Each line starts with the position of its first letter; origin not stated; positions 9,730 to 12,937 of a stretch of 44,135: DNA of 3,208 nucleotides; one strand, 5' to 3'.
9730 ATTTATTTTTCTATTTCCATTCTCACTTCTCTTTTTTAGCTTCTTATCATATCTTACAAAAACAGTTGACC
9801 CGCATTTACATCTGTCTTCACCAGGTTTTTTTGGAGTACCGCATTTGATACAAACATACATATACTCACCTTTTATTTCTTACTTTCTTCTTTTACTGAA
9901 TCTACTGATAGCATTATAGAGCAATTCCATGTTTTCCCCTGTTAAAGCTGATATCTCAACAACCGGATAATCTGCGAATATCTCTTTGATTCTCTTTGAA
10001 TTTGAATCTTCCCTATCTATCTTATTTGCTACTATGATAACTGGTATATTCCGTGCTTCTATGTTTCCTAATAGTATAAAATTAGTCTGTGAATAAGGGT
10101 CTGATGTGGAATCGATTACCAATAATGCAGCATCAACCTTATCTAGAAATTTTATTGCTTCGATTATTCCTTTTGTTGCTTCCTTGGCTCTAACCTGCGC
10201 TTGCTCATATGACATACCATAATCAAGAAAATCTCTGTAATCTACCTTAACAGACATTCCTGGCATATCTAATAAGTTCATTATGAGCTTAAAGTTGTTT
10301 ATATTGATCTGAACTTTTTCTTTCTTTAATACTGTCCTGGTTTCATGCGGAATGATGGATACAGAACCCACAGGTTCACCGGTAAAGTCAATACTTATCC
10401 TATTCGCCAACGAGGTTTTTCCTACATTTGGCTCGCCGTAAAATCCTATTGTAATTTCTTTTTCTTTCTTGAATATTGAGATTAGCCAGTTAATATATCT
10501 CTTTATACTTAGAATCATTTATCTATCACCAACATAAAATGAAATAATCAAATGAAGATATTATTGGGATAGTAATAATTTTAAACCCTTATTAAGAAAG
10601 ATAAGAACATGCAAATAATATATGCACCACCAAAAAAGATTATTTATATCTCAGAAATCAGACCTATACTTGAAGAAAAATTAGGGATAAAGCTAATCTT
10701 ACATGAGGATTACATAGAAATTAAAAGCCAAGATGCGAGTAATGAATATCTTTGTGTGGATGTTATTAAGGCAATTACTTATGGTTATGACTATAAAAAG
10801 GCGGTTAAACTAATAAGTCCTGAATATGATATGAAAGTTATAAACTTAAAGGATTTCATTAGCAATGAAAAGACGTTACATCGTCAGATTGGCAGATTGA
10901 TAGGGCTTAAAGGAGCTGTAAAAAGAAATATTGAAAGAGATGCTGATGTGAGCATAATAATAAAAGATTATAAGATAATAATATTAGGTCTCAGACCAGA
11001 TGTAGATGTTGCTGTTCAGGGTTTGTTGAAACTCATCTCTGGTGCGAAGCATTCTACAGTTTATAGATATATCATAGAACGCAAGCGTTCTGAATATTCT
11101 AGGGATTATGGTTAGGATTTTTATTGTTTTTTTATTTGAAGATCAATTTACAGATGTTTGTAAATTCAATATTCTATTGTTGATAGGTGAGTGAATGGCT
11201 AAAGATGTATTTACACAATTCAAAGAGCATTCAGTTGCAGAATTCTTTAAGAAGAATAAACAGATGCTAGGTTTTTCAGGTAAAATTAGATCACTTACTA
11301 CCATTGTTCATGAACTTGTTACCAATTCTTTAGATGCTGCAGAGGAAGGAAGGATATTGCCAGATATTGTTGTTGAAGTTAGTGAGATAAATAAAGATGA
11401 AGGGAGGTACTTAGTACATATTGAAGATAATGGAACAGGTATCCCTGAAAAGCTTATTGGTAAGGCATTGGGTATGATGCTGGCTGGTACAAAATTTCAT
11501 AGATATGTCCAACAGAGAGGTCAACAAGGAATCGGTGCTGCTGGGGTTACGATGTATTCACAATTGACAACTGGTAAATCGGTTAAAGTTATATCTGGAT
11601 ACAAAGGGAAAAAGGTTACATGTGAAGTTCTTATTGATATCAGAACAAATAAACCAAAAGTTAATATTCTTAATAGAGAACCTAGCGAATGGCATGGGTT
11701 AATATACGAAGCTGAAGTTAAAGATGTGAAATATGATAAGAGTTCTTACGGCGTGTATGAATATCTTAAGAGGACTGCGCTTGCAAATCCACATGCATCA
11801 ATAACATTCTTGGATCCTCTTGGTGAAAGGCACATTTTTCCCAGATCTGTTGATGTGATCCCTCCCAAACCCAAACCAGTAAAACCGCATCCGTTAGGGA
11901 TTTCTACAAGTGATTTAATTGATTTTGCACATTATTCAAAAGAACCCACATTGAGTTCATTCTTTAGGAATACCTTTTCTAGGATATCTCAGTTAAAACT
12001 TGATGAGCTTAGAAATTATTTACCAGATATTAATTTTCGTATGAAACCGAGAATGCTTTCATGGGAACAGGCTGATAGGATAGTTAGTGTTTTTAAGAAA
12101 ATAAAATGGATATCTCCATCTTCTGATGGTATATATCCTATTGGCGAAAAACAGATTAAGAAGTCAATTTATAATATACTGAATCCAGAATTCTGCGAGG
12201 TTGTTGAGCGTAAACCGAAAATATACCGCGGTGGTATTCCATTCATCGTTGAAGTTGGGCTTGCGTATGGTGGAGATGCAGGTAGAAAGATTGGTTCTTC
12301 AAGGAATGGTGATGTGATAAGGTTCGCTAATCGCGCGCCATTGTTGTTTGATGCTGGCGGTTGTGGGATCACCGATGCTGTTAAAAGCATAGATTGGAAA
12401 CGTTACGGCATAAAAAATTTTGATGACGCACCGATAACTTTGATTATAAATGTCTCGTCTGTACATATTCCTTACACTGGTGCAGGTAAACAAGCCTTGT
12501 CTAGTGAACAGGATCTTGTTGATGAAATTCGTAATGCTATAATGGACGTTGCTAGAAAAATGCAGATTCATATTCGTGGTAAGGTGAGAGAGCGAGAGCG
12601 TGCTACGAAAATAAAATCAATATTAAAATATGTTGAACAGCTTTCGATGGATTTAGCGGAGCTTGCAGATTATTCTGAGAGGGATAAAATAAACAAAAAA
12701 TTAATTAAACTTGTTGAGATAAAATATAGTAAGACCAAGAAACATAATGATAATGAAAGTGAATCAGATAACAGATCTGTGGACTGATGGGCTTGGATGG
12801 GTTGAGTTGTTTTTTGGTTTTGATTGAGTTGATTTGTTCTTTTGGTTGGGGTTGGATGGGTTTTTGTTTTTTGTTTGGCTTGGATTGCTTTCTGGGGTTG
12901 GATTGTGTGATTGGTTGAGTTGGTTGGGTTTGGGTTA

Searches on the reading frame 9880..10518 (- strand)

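Call 74: search_protein_families(library=pfam, proteins=[window:9880-10518:-], max_evalue=0.00001)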
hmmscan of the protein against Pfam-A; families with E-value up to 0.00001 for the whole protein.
window:9880-10518:- (212 aa): 4 families
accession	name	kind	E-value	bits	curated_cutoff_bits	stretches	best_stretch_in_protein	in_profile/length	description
PF01926.29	MMR_HSR1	-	7.8e-14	52.2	21.9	1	23-166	1-113/113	50S ribosome-binding GTPase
PF00009.33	GTP_EFTU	-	1.1e-11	45.1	26.5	1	120-206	85-184/188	Elongation factor Tu GTP binding domain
PF02421.24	FeoB_N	-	5.9e-07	29.6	27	1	23-203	2-155/156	Ferrous iron transport protein B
PF03193.22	RsgA_GTPase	-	1.4e-06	28.7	30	0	127-205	22-105/174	RsgA GTPase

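Call 83: search_protein_families(library=ncbifam, proteins=[window:9880-10518:-], max_evalue=0.00001)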
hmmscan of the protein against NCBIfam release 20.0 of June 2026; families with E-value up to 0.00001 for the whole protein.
window:9880-10518:- (212 aa): 14 families
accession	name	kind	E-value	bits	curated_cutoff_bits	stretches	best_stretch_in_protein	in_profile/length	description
TIGR00231.1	small_GTP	domain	5.8e-17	62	42.5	1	20-204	2-162/164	GTP-binding protein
TIGR03594.1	GTPase_EngA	equivalog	5e-13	48.8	306.7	1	18-209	172-347/432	ribosome biogenesis GTPase Der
TIGR03918.1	GTP_HydF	equivalog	1.5e-12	47.1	325.55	1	121-208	80-167/392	[FeFe] hydrogenase H-cluster maturation GTPase HydF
NF000908.1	PRK00089.1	equivalog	5.3e-11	42.4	237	1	24-207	6-166/291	GTPase Era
TIGR01394.1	TypA_BipA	equivalog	4.2e-08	31.9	757.3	1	123-183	83-142/594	translational GTPase TypA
TIGR00436.1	era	equivalog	4.3e-08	32.9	116.25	1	23-204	2-159/270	GTPase Era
NF003661.0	PRK05291.1-3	equivalog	6.3e-08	32.4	380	1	22-209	217-371/448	tRNA uridine-5-carboxymethylaminomethyl(34) synthesis GTPase MnmE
TIGR03598.1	GTPase_YsxC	equivalog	2e-07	30.9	124.45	1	16-175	13-147/186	ribosome biogenesis GTP-binding protein YihA/YsxC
TIGR03156.1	GTP_HflX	equivalog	8.6e-07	28.2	216.75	1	128-205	269-348/351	GTPase HflX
NF008280.0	PRK11058.1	equivalog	9.5e-07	27.9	441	1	147-205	299-358/426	ribosome rescue GTPase HflX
NF008955.0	PRK12297.1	equivalog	4.3e-06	25.9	406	0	157-208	275-328/429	GTPase ObgE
NF002828.0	PRK03003.1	equivalog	5.7e-06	25.2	631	0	24-204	216-379/477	ribosome biogenesis GTPase Der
TIGR00450.1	mnmE_trmE_thdF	equivalog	6.9e-06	25.4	252.6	0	15-209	203-368/446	tRNA uridine-5-carboxymethylaminomethyl(34) synthesis GTPase MnmE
NF007171.0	PRK09602.1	subfamily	8e-06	24.9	387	0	146-192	207-254/397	YchF-related putative GTPase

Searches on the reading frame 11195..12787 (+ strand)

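Call 13: search_protein_families(library=pfam, proteins=[window:11195-12787:+], max_evalue=0.0001)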
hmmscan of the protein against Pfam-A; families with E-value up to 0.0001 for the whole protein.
window:11195-12787:+ (530 aa): 3 families
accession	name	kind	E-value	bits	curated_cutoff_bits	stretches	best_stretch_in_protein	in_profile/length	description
PF09239.17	Topo-VIb_trans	-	1.2e-51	175.1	24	1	308-471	1-158/159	Topoisomerase VI B subunit, transducer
PF02518.31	HATPase_c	-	4e-12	47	26.4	1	30-145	2-107/111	Histidine kinase-, DNA gyrase B-, and HSP90-like ATPase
PF13589.12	HATPase_c_3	-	5e-09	36.7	25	1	34-167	3-125/137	Histidine kinase-, DNA gyrase B-, and HSP90-like ATPase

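Call 83: search_protein_families(library=ncbifam, proteins=[window:11195-12787:+], max_evalue=0.00001)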
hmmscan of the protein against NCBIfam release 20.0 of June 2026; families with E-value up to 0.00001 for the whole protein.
window:11195-12787:+ (530 aa): 4 families
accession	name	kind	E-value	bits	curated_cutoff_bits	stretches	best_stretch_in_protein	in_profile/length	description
TIGR01052.1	top6b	equivalog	1e-182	607.9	380.7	1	8-491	3-485/488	DNA topoisomerase VI subunit B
NF003218.0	PRK04184.1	equivalog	5.7e-177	589.5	274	1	5-525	7-524/539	DNA topoisomerase VI subunit B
NF011438.0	PRK14867.1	equivalog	1.1e-163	546.2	1143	2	2-276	5-277/659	DNA topoisomerase VI subunit B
NF011439.0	PRK14868.1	equivalog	2.5e-89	300.4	1310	2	4-291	17-298/795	DNA topoisomerase VI subunit B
